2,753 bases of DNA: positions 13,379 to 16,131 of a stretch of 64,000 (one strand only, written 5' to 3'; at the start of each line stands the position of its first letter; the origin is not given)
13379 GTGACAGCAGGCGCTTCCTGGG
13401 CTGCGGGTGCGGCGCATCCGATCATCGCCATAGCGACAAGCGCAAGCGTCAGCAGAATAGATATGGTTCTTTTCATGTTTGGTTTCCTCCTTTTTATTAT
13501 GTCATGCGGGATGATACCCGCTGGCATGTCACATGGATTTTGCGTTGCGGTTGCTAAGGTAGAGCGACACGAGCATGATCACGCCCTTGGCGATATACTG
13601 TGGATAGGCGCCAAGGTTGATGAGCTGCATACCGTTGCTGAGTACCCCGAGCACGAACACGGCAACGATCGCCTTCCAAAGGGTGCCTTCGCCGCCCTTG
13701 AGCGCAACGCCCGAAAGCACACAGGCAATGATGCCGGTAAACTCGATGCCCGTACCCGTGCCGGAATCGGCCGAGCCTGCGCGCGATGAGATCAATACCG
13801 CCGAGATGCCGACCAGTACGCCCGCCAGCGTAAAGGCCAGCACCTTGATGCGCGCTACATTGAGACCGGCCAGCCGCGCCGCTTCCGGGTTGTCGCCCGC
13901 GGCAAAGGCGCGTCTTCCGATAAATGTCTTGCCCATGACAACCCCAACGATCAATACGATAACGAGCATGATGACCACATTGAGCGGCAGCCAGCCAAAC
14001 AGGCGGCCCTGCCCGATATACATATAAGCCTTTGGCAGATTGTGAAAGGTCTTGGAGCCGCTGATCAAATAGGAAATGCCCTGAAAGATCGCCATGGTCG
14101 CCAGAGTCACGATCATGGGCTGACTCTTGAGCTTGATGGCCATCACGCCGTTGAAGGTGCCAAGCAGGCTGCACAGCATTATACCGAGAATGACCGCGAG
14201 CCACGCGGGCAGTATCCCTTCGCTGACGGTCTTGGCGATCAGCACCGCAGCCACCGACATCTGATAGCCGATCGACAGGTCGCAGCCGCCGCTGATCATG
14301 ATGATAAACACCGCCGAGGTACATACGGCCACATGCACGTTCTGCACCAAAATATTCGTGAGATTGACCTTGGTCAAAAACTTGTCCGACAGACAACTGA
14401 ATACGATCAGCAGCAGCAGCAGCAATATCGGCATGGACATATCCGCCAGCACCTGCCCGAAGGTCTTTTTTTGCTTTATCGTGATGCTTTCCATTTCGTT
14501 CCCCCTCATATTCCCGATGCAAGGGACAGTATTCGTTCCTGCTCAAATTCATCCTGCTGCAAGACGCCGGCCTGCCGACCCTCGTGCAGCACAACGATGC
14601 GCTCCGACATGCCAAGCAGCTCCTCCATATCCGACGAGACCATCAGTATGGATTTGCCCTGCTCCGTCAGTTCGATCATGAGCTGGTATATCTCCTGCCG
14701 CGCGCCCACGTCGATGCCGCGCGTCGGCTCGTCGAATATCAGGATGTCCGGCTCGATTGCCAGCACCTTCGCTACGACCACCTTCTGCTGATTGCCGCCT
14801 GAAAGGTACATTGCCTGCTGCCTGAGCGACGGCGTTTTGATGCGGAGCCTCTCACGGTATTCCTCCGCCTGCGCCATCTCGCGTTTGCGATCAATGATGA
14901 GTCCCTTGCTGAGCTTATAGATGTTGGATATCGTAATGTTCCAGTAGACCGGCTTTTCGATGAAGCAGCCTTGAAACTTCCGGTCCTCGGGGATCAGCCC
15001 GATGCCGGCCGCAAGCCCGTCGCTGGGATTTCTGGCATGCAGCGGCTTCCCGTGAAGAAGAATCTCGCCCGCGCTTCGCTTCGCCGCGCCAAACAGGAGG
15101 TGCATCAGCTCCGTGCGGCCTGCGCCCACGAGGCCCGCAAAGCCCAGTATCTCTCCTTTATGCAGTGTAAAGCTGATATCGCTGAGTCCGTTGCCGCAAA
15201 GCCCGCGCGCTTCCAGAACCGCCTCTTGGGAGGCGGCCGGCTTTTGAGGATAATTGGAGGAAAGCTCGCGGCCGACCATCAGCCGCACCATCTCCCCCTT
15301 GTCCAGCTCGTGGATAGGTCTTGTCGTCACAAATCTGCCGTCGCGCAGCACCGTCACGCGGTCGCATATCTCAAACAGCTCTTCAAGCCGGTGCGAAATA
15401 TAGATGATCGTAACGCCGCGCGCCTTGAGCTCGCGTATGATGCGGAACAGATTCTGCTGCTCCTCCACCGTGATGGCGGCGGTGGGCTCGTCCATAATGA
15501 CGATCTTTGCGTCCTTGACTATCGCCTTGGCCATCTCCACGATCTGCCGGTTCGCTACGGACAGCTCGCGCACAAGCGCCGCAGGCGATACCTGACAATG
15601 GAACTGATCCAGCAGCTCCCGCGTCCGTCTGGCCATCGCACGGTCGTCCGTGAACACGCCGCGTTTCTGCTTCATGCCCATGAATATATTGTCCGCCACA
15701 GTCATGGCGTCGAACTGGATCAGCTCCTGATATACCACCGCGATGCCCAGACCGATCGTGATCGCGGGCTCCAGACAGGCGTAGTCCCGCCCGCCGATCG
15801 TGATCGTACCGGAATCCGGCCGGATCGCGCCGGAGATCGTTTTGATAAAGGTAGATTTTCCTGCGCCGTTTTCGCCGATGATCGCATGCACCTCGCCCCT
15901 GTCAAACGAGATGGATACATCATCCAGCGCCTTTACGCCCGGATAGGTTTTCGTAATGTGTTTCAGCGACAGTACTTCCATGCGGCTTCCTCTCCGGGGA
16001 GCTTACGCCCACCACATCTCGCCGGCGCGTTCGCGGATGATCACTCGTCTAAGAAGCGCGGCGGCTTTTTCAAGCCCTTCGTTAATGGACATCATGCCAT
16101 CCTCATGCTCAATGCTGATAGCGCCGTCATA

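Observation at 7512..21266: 13-gene, ~13.7-kb operon built around a C-glycoside-deglycosidase-like alpha/beta pair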

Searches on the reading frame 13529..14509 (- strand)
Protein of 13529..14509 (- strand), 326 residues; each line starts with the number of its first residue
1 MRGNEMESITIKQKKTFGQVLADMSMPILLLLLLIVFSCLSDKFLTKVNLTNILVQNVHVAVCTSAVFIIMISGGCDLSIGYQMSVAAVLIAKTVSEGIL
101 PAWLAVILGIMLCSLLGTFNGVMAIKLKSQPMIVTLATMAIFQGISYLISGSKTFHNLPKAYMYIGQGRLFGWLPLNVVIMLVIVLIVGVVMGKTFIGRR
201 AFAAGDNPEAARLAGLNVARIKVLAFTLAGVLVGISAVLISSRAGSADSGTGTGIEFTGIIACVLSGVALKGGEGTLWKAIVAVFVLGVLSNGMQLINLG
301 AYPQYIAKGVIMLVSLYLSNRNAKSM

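Call 4: search_protein_families(library=pfam, proteins=[window:13529-14509:-], max_evalue=0.01)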
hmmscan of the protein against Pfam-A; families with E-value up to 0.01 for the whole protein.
window:13529-14509:- (326 aa): 1 family
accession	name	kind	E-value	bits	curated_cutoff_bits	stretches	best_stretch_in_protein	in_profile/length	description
PF02653.21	BPD_transp_2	-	9e-33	114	26.8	1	50-314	2-267/269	Branched-chain amino acid transport system / permease component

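Call 5: search_protein_families(library=ncbifam, proteins=[window:13529-14509:-], max_evalue=0.01)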
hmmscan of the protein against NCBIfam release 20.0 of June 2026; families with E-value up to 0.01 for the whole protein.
window:13529-14509:- (326 aa): 13 families
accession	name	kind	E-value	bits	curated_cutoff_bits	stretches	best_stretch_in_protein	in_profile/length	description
NF008441.0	PRK11285.1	equivalog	1.9e-56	191.6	378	1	9-320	15-324/333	L-arabinose ABC transporter permease AraH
NF007067.0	PRK09512.1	equivalog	2.3e-46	158.5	398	1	17-321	13-319/321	ribose ABC transporter permease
NF040906.3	GguB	equivalog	2.5e-46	158.6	450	2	174-317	224-367/375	multiple monosaccharide ABC transporter permease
NF007252.0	PRK09699.1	equivalog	1.7e-43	149.2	396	1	9-317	11-319/326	D-allose ABC transporter permease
NF007014.0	PRK09478.1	equivalog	3.1e-42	145.1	386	1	12-318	4-327/336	galactose/methyl galactoside ABC transporter permease MglC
NF011961.0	PRK15432.1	equivalog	2.3e-35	122.4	388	1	28-321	15-306/344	autoinducer 2 ABC transporter permease LsrC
NF008630.0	PRK11618.1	equivalog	3.7e-32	111.9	363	1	29-295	14-284/331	galactofuranose ABC transporter, permease protein YjfF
NF011612.1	PRK15038.1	equivalog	8.9e-29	100.7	500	1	25-301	7-287/322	autoinducer 2 ABC transporter permease LsrD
NF041862.1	YtfT_transport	equivalog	2.1e-21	76.4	535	1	50-319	56-324/339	galactofuranose ABC transporter, ATP-binding protein YtfT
NF008450.0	PRK11301.1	subfamily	1.6e-05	24.5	366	1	148-307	240-390/418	high-affinity branched-chain amino acid ABC transporter permease LivM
TIGR03409.1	urea_trans_UrtB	equivalog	0.00044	20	250.3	1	57-303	18-266/291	urea ABC transporter permease subunit UrtB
NF047929.1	ABC_B6_perm_2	equivalog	0.001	18.3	400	1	48-237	44-246/337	putative B6 ABC transporter permease subunit 2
TIGR03408.1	urea_trans_UrtC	equivalog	0.0035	17.1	296.2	1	97-292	95-281/313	urea ABC transporter permease subunit UrtC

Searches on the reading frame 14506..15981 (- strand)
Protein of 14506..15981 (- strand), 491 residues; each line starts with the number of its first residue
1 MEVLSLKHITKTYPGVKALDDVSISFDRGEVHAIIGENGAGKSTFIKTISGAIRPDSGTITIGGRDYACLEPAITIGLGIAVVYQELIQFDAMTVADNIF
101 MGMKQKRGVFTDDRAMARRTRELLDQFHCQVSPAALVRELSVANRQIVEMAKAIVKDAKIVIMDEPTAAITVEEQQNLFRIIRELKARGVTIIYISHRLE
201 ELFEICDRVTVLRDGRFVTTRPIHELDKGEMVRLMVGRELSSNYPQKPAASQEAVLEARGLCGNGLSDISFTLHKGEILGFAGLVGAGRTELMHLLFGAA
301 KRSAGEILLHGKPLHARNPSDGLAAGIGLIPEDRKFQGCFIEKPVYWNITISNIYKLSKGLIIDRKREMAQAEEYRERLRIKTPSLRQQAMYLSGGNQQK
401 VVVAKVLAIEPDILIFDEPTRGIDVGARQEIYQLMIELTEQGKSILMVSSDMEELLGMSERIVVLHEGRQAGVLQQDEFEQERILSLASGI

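Call 4: search_protein_families(library=pfam, proteins=[window:14506-15981:-], max_evalue=0.01)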
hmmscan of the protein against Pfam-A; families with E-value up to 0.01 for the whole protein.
window:14506-15981:- (491 aa): 8 families
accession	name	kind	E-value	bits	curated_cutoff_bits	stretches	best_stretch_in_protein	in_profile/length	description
PF00005.33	ABC_tran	-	4.2e-52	176.8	25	2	19-168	1-137/137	ABC transporter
PF13304.12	AAA_21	-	2.2e-10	41.5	27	1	31-52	1-22/304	AAA domain, putative AbiEii toxin, Type IV TA system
PF02463.25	SMC_N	-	1.5e-06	28.2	40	0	16-49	10-44/220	RecF/RecN/SMC N terminal domain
PF13555.12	AAA_29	-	0.00016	21.8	27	1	20-53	13-46/61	P-loop containing region of AAA domain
PF13476.12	AAA_23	-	0.00017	22.7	27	1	15-53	6-43/201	AAA domain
PF03193.22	RsgA_GTPase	-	0.00082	19.7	30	0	28-54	106-131/174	RsgA GTPase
PF13175.12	AAA_15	-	0.0024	18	32.1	0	17-49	12-43/374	AAA ATPase domain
PF09818.15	ABC_ATPase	-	0.0028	17.2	23.2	0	437-472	217-253/283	P-loop domain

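Call 5: search_protein_families(library=ncbifam, proteins=[window:14506-15981:-], max_evalue=0.01)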
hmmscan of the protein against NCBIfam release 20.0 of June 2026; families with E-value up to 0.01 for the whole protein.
window:14506-15981:- (491 aa): 196 families (the best 25 are shown)
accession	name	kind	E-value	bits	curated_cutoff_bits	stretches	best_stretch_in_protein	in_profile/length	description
NF008442.0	PRK11288.1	equivalog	5.1e-165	549.6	689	1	2-488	6-495/504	L-arabinose ABC transporter ATP-binding protein AraG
NF008030.0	PRK10762.1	equivalog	7.6e-158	526.3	745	1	3-490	4-493/501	ribose ABC transporter ATP-binding protein RbsA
NF010069.0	PRK13549.1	equivalog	2.1e-157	524.7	699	1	3-488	5-501/513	xylose ABC transporter ATP-binding protein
NF007253.0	PRK09700.1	equivalog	1.3e-151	505.6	772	1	3-488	5-506/510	D-allose ABC transporter ATP-binding protein AlsA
NF008215.0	PRK10982.1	equivalog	2.1e-149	498.3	828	1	3-489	13-503/506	galactose/methyl galactoside ABC transporter ATP-binding protein MglA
NF040905.2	GguA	equivalog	2.2e-144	481.6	810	1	3-486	1-498/500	multiple monosaccharide ABC transporter ATP-binding protein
TIGR02633.1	xylG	equivalog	8.2e-138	460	723.65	1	4-487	2-498/500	D-xylose ABC transporter ATP-binding protein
NF041861.1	YtfR_transport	equivalog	3.6e-137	457.7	850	1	3-486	1-488/492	galactofuranose ABC transporter, ATP-binding protein YtfR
NF011967.0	PRK15439.1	equivalog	1.4e-136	455.9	586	1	3-489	11-500/510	autoinducer 2 ABC transporter ATP-binding protein LsrA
NF047930.1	ABC_ATP_B6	equivalog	3e-105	352.8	670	1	2-485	1-505/510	putative B6 ABC transporter ATP-binding protein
TIGR04521.1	ECF_ATPase_2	equivalog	6.9e-66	222.2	330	2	264-472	19-225/279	energy-coupling factor transporter ATPase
TIGR01188.1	drrA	subfamily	6.2e-65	219.5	312.45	2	11-228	1-213/302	daunorubicin resistance ABC transporter, ATP-binding protein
TIGR03411.1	urea_trans_UrtD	equivalog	1.4e-62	211.5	304.1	2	3-232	2-235/242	urea ABC transporter ATP-binding protein UrtD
TIGR04406.1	LPS_export_lptB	equivalog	3.4e-62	209.9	240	2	4-233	2-229/239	LPS export ABC transporter ATP-binding protein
TIGR02673.1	FtsE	equivalog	6.4e-60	202.5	264.85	2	4-215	2-213/214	cell division ATP-binding protein FtsE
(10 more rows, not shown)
